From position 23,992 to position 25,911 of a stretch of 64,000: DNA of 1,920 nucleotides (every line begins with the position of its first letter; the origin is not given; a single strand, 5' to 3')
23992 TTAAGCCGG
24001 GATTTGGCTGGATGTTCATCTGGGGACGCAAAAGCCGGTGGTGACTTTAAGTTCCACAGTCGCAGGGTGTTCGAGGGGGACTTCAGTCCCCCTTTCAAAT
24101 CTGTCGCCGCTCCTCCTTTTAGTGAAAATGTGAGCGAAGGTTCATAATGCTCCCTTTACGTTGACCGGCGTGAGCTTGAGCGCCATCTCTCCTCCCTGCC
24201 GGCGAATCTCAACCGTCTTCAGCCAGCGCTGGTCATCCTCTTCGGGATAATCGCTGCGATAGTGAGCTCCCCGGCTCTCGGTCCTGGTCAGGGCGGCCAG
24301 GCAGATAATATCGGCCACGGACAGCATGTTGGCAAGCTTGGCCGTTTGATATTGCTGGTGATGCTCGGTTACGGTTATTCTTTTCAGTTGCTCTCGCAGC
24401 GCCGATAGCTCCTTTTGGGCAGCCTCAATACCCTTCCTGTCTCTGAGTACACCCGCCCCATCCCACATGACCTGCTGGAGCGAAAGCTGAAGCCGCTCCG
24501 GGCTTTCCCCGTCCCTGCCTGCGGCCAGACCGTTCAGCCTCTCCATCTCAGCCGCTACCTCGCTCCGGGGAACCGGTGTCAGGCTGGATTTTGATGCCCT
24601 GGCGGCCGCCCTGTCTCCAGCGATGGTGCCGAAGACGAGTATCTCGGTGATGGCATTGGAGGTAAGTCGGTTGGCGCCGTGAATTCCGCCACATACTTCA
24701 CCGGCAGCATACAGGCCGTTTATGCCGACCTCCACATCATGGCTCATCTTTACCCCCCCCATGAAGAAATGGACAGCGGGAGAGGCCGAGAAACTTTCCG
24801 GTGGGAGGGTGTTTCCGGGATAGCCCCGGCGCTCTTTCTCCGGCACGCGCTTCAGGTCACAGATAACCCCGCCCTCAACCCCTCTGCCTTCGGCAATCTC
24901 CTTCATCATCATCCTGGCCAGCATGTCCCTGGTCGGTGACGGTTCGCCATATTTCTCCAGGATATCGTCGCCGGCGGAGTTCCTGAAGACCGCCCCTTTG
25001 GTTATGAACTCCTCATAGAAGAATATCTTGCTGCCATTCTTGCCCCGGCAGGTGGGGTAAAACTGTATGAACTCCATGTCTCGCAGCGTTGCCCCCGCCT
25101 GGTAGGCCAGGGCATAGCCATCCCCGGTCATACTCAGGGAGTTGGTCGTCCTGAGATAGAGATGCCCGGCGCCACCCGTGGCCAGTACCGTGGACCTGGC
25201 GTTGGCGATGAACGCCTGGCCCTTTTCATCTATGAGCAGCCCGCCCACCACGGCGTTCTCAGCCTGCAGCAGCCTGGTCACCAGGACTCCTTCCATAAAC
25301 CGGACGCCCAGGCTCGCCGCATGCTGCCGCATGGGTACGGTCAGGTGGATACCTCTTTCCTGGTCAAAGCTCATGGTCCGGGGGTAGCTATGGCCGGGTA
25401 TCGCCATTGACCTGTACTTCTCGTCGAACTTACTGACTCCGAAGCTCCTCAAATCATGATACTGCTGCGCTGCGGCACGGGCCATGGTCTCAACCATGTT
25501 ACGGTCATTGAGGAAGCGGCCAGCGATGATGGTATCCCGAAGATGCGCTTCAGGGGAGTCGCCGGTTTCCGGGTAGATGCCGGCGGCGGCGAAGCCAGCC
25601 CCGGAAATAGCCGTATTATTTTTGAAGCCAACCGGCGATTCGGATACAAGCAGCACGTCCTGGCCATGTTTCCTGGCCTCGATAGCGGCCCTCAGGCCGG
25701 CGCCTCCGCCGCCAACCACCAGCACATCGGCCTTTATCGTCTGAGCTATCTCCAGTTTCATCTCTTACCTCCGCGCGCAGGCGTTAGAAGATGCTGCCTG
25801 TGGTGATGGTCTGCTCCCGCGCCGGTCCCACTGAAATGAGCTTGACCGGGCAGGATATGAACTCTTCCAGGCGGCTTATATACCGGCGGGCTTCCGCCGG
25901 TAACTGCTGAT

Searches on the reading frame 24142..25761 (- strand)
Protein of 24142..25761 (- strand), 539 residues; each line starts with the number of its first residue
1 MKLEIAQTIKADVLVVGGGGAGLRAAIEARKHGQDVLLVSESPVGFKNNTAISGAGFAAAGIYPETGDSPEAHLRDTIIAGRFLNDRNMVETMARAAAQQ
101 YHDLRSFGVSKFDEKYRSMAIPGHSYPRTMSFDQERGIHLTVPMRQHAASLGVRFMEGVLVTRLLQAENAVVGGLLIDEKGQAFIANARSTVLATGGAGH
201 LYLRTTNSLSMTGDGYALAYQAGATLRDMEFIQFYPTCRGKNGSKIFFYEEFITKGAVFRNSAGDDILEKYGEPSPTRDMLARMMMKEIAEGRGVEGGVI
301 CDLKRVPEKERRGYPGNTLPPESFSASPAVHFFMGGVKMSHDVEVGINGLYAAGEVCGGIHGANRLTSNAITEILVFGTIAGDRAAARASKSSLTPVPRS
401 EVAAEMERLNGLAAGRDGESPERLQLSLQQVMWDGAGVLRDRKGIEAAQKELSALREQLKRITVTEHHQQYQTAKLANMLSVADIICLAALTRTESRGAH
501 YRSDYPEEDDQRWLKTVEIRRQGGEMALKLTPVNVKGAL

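Call 56: search_protein_families(library=pfam, proteins=[window:24142-25761:-], max_evalue=0.00001)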
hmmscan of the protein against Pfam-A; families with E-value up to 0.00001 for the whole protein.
window:24142-25761:- (539 aa): 6 families
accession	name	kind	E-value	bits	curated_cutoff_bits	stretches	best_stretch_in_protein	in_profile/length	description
PF00890.30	FAD_binding_2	-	7.2e-60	203.8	20.4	1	12-370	1-413/414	FAD binding domain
PF02910.25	Succ_DH_flav_C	-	9.4e-28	97.2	20.8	1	427-536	3-119/130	Fumarate reductase flavoprotein C-term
PF03486.20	HI0933_like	-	1.6e-08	34.8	50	0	12-56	2-45/244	HI0933-like protein Rossmann domain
PF07992.20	Pyr_redox_2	-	3.2e-08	33.8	26.1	1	12-197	2-109/291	Pyridine nucleotide-disulphide oxidoreductase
PF01266.30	DAO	-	3.9e-08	33.6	27.9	1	12-220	1-231/353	FAD dependent oxidoreductase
PF12831.13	FAD_oxidored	-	1.2e-06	28.6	27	1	12-43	1-32/416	FAD dependent oxidoreductase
